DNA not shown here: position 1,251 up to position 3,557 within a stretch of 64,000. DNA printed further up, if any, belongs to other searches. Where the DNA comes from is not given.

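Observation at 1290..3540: AT-rich single-gene island encoding an ABC-ATPase/TOPRIM fusion (OLD- or fused-PARIS-like): candidate anti-phage defence cassette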

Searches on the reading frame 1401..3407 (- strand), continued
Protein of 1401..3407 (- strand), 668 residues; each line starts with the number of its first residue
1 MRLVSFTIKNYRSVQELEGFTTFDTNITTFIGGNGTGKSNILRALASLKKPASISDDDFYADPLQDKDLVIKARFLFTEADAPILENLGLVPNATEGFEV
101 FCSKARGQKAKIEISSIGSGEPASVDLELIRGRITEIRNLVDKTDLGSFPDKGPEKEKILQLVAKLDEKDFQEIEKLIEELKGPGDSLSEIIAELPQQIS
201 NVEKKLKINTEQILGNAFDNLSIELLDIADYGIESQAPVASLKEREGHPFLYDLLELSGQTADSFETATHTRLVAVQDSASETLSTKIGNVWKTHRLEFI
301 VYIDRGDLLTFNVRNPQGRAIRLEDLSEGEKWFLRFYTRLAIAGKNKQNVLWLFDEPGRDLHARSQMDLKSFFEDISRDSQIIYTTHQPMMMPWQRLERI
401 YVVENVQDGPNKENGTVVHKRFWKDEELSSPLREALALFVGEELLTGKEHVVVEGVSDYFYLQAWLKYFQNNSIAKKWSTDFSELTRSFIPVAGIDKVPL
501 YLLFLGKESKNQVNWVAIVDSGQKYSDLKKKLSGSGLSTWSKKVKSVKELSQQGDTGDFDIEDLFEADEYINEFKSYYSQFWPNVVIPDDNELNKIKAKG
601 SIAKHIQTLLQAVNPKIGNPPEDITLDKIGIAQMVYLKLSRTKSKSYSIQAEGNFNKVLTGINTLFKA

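Call 52: search_protein_families(library=pfam, proteins=[P0068, P0069, P0070, P0076, P0085, P0059, P0065, P0067, P0073, P0084], max_evalue=0.01)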
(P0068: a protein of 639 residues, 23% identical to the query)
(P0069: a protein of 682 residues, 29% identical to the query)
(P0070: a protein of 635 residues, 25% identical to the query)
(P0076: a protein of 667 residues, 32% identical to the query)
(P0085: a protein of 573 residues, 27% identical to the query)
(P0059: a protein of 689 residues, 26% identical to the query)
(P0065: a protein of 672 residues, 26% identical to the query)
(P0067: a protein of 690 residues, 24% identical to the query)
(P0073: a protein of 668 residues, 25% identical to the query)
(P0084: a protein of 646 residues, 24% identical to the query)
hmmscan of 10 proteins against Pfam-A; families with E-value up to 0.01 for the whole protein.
P0068 (639 aa): 5 families
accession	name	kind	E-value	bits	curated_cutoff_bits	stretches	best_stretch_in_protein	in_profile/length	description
PF13175.12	AAA_15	-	2.1e-23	84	32.1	1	3-397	2-374/374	AAA ATPase domain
PF13304.12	AAA_21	-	2e-11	44.9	27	1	27-397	1-303/304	AAA domain, putative AbiEii toxin, Type IV TA system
PF02463.25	SMC_N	-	3.1e-08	33.7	40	1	4-45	2-44/220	RecF/RecN/SMC N terminal domain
PF20469.4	OLD-like_TOPRIM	-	3.6e-07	31.1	23.2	1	445-511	1-65/67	Overcoming lysogenization defect protein-like, TOPRIM domain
PF13514.12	AAA_27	-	0.0009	19.3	22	1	20-50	18-51/206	AAA domain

P0069 (682 aa): 9 families
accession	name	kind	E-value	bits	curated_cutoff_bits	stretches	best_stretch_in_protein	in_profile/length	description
PF13175.12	AAA_15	-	2.6e-28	100.2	32.1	1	1-440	1-374/374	AAA ATPase domain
PF13304.12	AAA_21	-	9.3e-17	62.5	27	1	313-441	187-304/304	AAA domain, putative AbiEii toxin, Type IV TA system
PF20469.4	OLD-like_TOPRIM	-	1.3e-09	38.8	23.2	1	491-554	4-67/67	Overcoming lysogenization defect protein-like, TOPRIM domain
PF02463.25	SMC_N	-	2.4e-05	24.3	40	0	3-43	2-44/220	RecF/RecN/SMC N terminal domain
PF13514.12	AAA_27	-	0.00014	22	22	1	1-46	1-49/206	AAA domain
PF13476.12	AAA_23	-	0.00097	20.3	27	1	7-44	3-40/201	AAA domain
PF00005.33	ABC_tran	-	0.0034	18.4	25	0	24-53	12-42/137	ABC transporter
PF11398.14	DUF2813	-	0.0046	16.8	21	0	21-55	20-54/372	Protein of unknown function (DUF2813)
PF13555.12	AAA_29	-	0.0056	16.8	27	0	3-45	1-44/61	P-loop containing region of AAA domain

P0070 (635 aa): 8 families
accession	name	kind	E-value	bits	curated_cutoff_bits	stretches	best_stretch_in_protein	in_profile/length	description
PF13175.12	AAA_15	-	1.3e-22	81.4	32.1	1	2-394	1-374/374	AAA ATPase domain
PF13304.12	AAA_21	-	7.8e-13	49.6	27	1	27-393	1-302/304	AAA domain, putative AbiEii toxin, Type IV TA system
PF02463.25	SMC_N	-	2.5e-08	34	40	1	4-45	2-44/220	RecF/RecN/SMC N terminal domain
PF20469.4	OLD-like_TOPRIM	-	2.1e-06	28.6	23.2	1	442-508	1-65/67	Overcoming lysogenization defect protein-like, TOPRIM domain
PF13514.12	AAA_27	-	4.1e-05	23.7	22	1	2-50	1-51/206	AAA domain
PF13476.12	AAA_23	-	0.00013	23.1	27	1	6-225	1-155/201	AAA domain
PF13555.12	AAA_29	-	0.0036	17.4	27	1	4-46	1-43/61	P-loop containing region of AAA domain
PF00004.35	AAA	-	0.0067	17.3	21.2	0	352-406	59-127/131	ATPase family associated with various cellular activities (AAA)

P0076 (667 aa): 7 families
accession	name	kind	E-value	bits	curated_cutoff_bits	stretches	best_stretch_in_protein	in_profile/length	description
PF13175.12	AAA_15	-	3e-20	73.6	32.1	1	1-419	1-374/374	AAA ATPase domain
PF13304.12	AAA_21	-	1.1e-14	55.6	27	2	303-418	220-302/304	AAA domain, putative AbiEii toxin, Type IV TA system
PF02463.25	SMC_N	-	6.3e-06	26.2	40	1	3-47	2-49/220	RecF/RecN/SMC N terminal domain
PF20469.4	OLD-like_TOPRIM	-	2.5e-05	25.1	23.2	1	473-533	7-65/67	Overcoming lysogenization defect protein-like, TOPRIM domain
PF13476.12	AAA_23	-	0.00031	21.9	27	1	7-44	3-40/201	AAA domain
PF11398.14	DUF2813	-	0.0037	17.1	21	0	1-73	1-72/372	Protein of unknown function (DUF2813)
PF13555.12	AAA_29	-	0.0051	17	27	1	3-45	1-44/61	P-loop containing region of AAA domain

P0085 (573 aa): 9 families
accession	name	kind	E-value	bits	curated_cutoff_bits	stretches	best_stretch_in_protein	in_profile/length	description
PF13304.12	AAA_21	-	6e-17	63.1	27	2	214-329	185-302/304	AAA domain, putative AbiEii toxin, Type IV TA system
PF13175.12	AAA_15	-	2.6e-13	50.8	32.1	2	1-95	1-91/374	AAA ATPase domain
PF02463.25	SMC_N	-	4.6e-13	49.6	40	1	10-333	8-205/220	RecF/RecN/SMC N terminal domain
PF00005.33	ABC_tran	-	4.7e-06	27.7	25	0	16-50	2-35/137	ABC transporter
PF20469.4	OLD-like_TOPRIM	-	1.1e-05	26.4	23.2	1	383-448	4-67/67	Overcoming lysogenization defect protein-like, TOPRIM domain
PF13476.12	AAA_23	-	1.3e-05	26.4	27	1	12-56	7-49/201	AAA domain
PF13514.12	AAA_27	-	9.2e-05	22.6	22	1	1-63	1-64/206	AAA domain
PF13555.12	AAA_29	-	0.0013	18.9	27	1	20-51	17-47/61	P-loop containing region of AAA domain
PF11536.14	DUF3226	-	0.003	17.8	27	1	385-463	3-82/208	Protein of unknown function (DUF3226)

P0059 (689 aa): 4 families
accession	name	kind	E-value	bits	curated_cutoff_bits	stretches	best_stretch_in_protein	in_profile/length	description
PF13175.12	AAA_15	-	2.1e-21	77.4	32.1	1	9-434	1-374/374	AAA ATPase domain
PF13304.12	AAA_21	-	4.6e-11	43.8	27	1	309-435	185-304/304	AAA domain, putative AbiEii toxin, Type IV TA system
PF02463.25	SMC_N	-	1.6e-05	24.9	40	1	12-52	3-44/220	RecF/RecN/SMC N terminal domain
PF20469.4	OLD-like_TOPRIM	-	0.001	20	23.2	0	493-558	4-67/67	Overcoming lysogenization defect protein-like, TOPRIM domain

P0065 (672 aa): 8 families
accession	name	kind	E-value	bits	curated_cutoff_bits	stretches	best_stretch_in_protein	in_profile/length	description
PF13304.12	AAA_21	-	5.2e-20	73.2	27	2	220-418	147-304/304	AAA domain, putative AbiEii toxin, Type IV TA system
PF13175.12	AAA_15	-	1e-19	71.9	32.1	2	283-417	242-374/374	AAA ATPase domain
PF11398.14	DUF2813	-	1.5e-10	41.5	21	2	1-57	1-56/372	Protein of unknown function (DUF2813)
PF20469.4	OLD-like_TOPRIM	-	3.5e-05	24.7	23.2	1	470-530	6-65/67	Overcoming lysogenization defect protein-like, TOPRIM domain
PF02463.25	SMC_N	-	0.00035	20.5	40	1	4-43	3-44/220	RecF/RecN/SMC N terminal domain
PF13555.12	AAA_29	-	0.0004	20.5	27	1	4-45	2-44/61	P-loop containing region of AAA domain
PF13476.12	AAA_23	-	0.00056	21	27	0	8-44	4-40/201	AAA domain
PF00005.33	ABC_tran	-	0.005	17.9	25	0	24-49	12-37/137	ABC transporter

P0067 (690 aa): 4 families
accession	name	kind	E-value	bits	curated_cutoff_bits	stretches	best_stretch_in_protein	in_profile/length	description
PF13175.12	AAA_15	-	3.4e-23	83.3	32.1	1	1-426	1-374/374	AAA ATPase domain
PF13304.12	AAA_21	-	1.3e-13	52.2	27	1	26-426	1-303/304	AAA domain, putative AbiEii toxin, Type IV TA system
PF02463.25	SMC_N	-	6.8e-08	32.6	40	1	3-444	2-218/220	RecF/RecN/SMC N terminal domain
PF20469.4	OLD-like_TOPRIM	-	9.4e-05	23.3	23.2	1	485-550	4-67/67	Overcoming lysogenization defect protein-like, TOPRIM domain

P0073 (668 aa): 6 families
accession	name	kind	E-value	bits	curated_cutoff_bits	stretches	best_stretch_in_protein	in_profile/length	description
PF13175.12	AAA_15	-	8.4e-20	72.2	32.1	2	1-47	1-47/374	AAA ATPase domain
PF13304.12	AAA_21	-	7.2e-15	56.3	27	2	330-418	198-302/304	AAA domain, putative AbiEii toxin, Type IV TA system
PF02463.25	SMC_N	-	5.6e-06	26.4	40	1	3-47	2-49/220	RecF/RecN/SMC N terminal domain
PF20469.4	OLD-like_TOPRIM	-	5.4e-05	24.1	23.2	1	473-533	7-65/67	Overcoming lysogenization defect protein-like, TOPRIM domain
PF13476.12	AAA_23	-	0.00025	22.2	27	1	7-44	3-40/201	AAA domain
PF24395.1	OLD-like_TOPRIM_1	-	0.008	16.4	27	0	472-542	2-71/162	OLD-like TOPRIM 1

P0084 (646 aa): 6 families
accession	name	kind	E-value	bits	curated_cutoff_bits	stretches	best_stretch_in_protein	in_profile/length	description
PF13304.12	AAA_21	-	5.9e-19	69.7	27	2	303-402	220-300/304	AAA domain, putative AbiEii toxin, Type IV TA system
PF13175.12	AAA_15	-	3.6e-16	60.2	32.1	2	11-55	1-44/374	AAA ATPase domain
PF02463.25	SMC_N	-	1.6e-09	37.9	40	2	341-404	138-201/220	RecF/RecN/SMC N terminal domain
PF13476.12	AAA_23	-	3.1e-07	31.7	27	1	17-54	3-39/201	AAA domain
PF13514.12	AAA_27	-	1.9e-05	24.8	22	1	11-55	1-47/206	AAA domain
PF00005.33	ABC_tran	-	0.0058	17.7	25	0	34-57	11-34/137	ABC transporter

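Call 55: find_encoding_contigs(protein=P0076, flank=5000, max_places=1)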
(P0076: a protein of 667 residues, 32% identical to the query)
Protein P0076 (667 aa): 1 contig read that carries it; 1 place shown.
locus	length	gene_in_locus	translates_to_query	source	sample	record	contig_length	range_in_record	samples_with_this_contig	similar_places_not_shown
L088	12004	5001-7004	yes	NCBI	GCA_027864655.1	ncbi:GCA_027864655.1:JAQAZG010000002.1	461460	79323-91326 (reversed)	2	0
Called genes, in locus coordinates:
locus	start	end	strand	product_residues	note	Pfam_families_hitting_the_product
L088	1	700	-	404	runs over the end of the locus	PF02417:Chromate_transp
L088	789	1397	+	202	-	PF00027:cNMP_binding, PF13545:HTH_Crp_2 (weak)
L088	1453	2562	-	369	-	PF01546:Peptidase_M20, PF07687:M20_dimer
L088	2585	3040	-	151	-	PF07670:Gate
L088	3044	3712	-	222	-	PF07670:Gate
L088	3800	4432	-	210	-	PF08348:PAS_6 (weak), PF13309:HTH_22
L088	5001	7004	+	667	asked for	PF02463:SMC_N (weak), PF13175:AAA_15, PF13304:AAA_21, PF20469:OLD-like_TOPRIM (faint)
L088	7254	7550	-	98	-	PF05488:PAAR_motif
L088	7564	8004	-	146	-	-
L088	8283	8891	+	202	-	-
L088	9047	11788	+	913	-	PF13307:Helicase_C_2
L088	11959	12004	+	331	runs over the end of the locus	PF01145:Band_7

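Call 56: find_encoding_contigs(protein=P0059, flank=5000, max_places=1)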
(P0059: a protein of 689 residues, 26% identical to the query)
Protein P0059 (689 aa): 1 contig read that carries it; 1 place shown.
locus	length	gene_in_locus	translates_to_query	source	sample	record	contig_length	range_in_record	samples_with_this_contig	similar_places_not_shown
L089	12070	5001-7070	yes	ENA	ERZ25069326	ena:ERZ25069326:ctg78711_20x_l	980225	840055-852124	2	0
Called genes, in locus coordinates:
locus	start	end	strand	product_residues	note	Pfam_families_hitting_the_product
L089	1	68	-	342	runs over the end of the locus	-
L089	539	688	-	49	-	-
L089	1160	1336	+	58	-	-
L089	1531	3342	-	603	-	-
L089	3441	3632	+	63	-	-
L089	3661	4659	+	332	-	-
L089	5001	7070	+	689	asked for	PF02463:SMC_N (faint), PF13175:AAA_15, PF13304:AAA_21 (weak)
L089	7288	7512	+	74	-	-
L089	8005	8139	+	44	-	-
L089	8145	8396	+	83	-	-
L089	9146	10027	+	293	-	-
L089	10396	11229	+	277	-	-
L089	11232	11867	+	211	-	-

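Call 57: search_protein_families(library=padloc, alignment_id=A1, max_evalue=0.00001)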
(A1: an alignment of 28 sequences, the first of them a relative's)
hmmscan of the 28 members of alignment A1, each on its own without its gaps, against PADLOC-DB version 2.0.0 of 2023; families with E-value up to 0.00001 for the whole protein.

A. member 1, P0001 (668 aa): 58 families (the best 25 are shown)
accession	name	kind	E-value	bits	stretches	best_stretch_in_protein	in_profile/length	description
PDLC02979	AriA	-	4.4e-23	80.7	1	1-391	1-372/373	-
PDLC02358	Old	-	3.7e-17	60.3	1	1-89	2-82/578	Old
PDLC02981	AriAB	-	6.1e-17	59.5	1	308-464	292-447/694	-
PDLC00293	PtuA1|PtuA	-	3.4e-16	57.3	2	316-407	306-401/527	AAA ATPase domain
PDLC02335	AbiLi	-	5.5e-16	56.5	1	2-405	49-253/326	AbiLi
PDLC02980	AriA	-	6.7e-16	57.1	2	309-389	221-300/304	-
PDLC04135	mad3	-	2e-15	55.2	1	2-409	1-343/374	mads_3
PDLC00271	PtuA1|PtuA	-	1.3e-14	52.6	1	1-82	1-82/421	AAA ATPase domain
PDLC02914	ATPase-Toprim_I-B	-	3e-13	47.8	1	279-408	138-264/443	-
PDLC00091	GajA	-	1.2e-12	45.4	1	349-560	297-501/627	AAA ATPase domain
PDLC00289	PtuA1|PtuA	-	1.6e-12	45.2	1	314-405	216-305/404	AAA ATPase domain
PDLC00067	GajA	-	7.5e-12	42.5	0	345-578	301-515/604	AAA ATPase domain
PDLC04182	HEC-01A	-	3.2e-11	40.8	0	304-409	265-368/406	-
PDLC00083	GajA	-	4.1e-11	40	0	1-68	1-71/639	AAA ATPase domain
PDLC00090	GajA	-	4.2e-11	40.3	1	1-92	1-97/659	AAA ATPase domain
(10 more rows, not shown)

B. families by the number of members that match (of 28 scanned): 118 families (the first 25 are shown)
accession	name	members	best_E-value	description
PDLC02979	AriA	28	1.1e-29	-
PDLC04135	mad3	28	2.1e-25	mads_3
PDLC02358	Old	28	1.1e-23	Old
PDLC02335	AbiLi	28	5.2e-22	AbiLi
PDLC02980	AriA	28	5.3e-22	-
PDLC04175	HEC-01A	28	4.4e-20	-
PDLC04168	GajA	28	1.1e-19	-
PDLC02915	ATPase-Toprim_I-B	28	2.2e-19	-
PDLC04176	HEC-01A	28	6e-19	-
PDLC00293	PtuA1|PtuA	28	7.2e-19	AAA ATPase domain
PDLC00289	PtuA1|PtuA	28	5.8e-18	AAA ATPase domain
PDLC00271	PtuA1|PtuA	28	3.2e-16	AAA ATPase domain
PDLC04178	HEC-01A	28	8.1e-16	-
PDLC04164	AriA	28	5.5e-15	-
PDLC04182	HEC-01A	28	8.4e-15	-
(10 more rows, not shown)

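Call 60: search_dna_similar(query=window:1401-3407:-, collection=phages, mode=protein, max_evalue=0.001, max_rows=15)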
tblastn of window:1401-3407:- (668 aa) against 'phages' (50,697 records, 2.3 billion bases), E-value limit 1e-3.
Records with a match: 2; places in all: 2; records where one place covers at least 80% of the query: 0.
Best place of each record, by identity: <60% 2.
By first word of the organism name: Bacteriophage 1; Helicobacter 1.
By host as written in the record: - 1; Helicobacter pylori Pt11438A 1.
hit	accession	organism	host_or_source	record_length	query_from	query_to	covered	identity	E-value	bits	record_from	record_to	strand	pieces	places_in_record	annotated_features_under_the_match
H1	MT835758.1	Bacteriophage sp.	human fecal samples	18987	321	585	40%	29.8%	5e-14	82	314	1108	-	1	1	record has no annotation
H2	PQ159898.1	Helicobacter phage Pt11438A_1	Helicobacter pylori Pt11438A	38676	332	499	25%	23.1%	1e-4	52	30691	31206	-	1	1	putative ATP-dependent endonuclease | hypothetical protein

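Call 61: search_dna_similar(query=window:1401-3407:-, collection=plasmids, mode=protein, max_evalue=0.00001, max_rows=12)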
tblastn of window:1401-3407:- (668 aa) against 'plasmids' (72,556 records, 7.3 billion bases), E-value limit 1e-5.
Records with a match: 90; places in all: 91; records where one place covers at least 80% of the query: 0.
Best place of each record, by identity: <60% 90.
By first word of the organism name: Acinetobacter 19; Streptomyces 14; Enterobacter 10; Sinorhizobium 6; Klebsiella 4; Rhodococcus 3; Bacillus 2; Acidovorax 2; Deinococcus 2; Caballeronia 2; and 24 more.
By predicted mobility (MOB-suite, as given by PLSDB): non-mobilizable 41; mobilizable 30; conjugative 19.
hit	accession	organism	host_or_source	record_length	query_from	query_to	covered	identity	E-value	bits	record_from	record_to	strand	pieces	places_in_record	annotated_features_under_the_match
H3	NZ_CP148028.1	Gordonia hongkongensis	-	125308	155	578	63%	26.7%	2e-20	104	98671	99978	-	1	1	AAA family ATPase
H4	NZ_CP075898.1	Exiguobacterium acetylicum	cell culture,litchi pericarp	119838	262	666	61%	27.6%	4e-23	112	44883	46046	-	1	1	AAA family ATPase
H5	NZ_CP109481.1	Streptomyces sp. NBC_01450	-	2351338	228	599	56%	28.1%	6e-23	112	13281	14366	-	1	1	none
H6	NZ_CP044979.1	Bacillus thuringiensis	whole organism,soil sample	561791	232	635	60%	25.8%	1e-18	99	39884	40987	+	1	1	AAA family ATPase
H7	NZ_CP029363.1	Streptomyces globisporus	tomato,cultured microbe,flower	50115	254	599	52%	28.6%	2e-21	107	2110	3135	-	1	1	AAA family ATPase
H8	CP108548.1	Streptomyces globisporus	-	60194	254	599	52%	28.6%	5e-21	106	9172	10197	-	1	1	AAA family ATPase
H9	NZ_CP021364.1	Acidovorax carolinensis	-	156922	247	589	51%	28.8%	7e-21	105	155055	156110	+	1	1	AAA family ATPase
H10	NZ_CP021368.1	Acidovorax carolinensis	-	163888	247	589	51%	28.8%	7e-21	105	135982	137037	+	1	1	AAA family ATPase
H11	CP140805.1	Rhizobium johnstonii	Trifolium pratense,whole organism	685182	247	604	54%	27.5%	4e-21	106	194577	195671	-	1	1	AAA family ATPase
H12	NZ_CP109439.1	Streptomyces sp. NBC_01483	-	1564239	254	599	52%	28.4%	2e-22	110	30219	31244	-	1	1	none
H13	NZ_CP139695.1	Limimaricola variabilis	Bacterial Culture,hydrothermal vent ...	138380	280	663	57%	25.4%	3e-20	103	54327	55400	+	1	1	AAA family ATPase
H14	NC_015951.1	Streptomyces violaceusniger Tu 4113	-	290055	254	599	52%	28.1%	2e-21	107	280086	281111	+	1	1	AAA family ATPase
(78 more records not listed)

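Call 68: find_encoding_contigs(protein=P0008, flank=8000, max_places=1)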
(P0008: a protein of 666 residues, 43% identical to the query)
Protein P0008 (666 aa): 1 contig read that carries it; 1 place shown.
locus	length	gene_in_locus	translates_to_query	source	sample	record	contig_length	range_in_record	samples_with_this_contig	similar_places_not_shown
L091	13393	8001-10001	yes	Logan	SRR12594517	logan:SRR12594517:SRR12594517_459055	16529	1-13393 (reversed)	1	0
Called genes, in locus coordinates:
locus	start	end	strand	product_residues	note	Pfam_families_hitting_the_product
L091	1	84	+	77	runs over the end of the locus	-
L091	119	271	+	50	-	-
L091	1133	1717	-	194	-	-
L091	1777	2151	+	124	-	-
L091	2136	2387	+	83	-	-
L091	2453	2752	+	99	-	-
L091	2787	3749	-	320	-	PF00535:Glycos_transf_2, PF13641:Glyco_tranf_2_3, PF10111:Glyco_tranf_2_2, PF13506:Glyco_transf_21 (faint)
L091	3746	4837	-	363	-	PF13439:Glyco_transf_4, PF13579:Glyco_trans_4_4 (faint), PF20706:GT4-conflict (weak), PF00534:Glycos_transf_1, PF13692:Glyco_trans_1_4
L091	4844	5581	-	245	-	PF01209:Ubie_methyltran (weak), PF13489:Methyltransf_23, PF02353:CMAS, PF05175:MTS, PF13847:Methyltransf_31, PF08241:Methyltransf_11, PF08242:Methyltransf_12, PF13649:Methyltransf_25, +3 more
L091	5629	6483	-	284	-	PF02475:TRM5-TYW2_MTfase (weak), PF05575:V_cholerae_RfbT, PF05050:Methyltransf_21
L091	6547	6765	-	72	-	-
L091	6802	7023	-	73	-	-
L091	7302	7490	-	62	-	-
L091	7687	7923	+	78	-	-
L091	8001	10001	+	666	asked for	PF02463:SMC_N, PF13175:AAA_15, PF13476:AAA_23 (weak), PF13304:AAA_21 (weak)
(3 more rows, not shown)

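Call 69: find_encoding_contigs(protein=P0004, flank=6000, max_places=1)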
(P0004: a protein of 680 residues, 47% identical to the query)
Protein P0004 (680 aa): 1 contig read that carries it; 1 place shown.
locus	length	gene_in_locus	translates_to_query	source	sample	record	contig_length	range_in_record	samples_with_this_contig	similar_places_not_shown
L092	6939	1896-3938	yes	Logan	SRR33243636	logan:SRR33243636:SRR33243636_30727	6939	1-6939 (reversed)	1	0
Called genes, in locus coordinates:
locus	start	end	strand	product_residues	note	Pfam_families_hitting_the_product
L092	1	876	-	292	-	?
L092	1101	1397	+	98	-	-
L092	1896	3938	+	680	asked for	PF00005:ABC_tran (faint), PF02463:SMC_N, PF13175:AAA_15, PF13476:AAA_23 (faint), PF13304:AAA_21 (weak)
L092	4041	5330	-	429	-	PF03952:Enolase_N, PF00113:Enolase_C, PF13378:MR_MLE_C (weak), PF07476:MAAL_C (weak)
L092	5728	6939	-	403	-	?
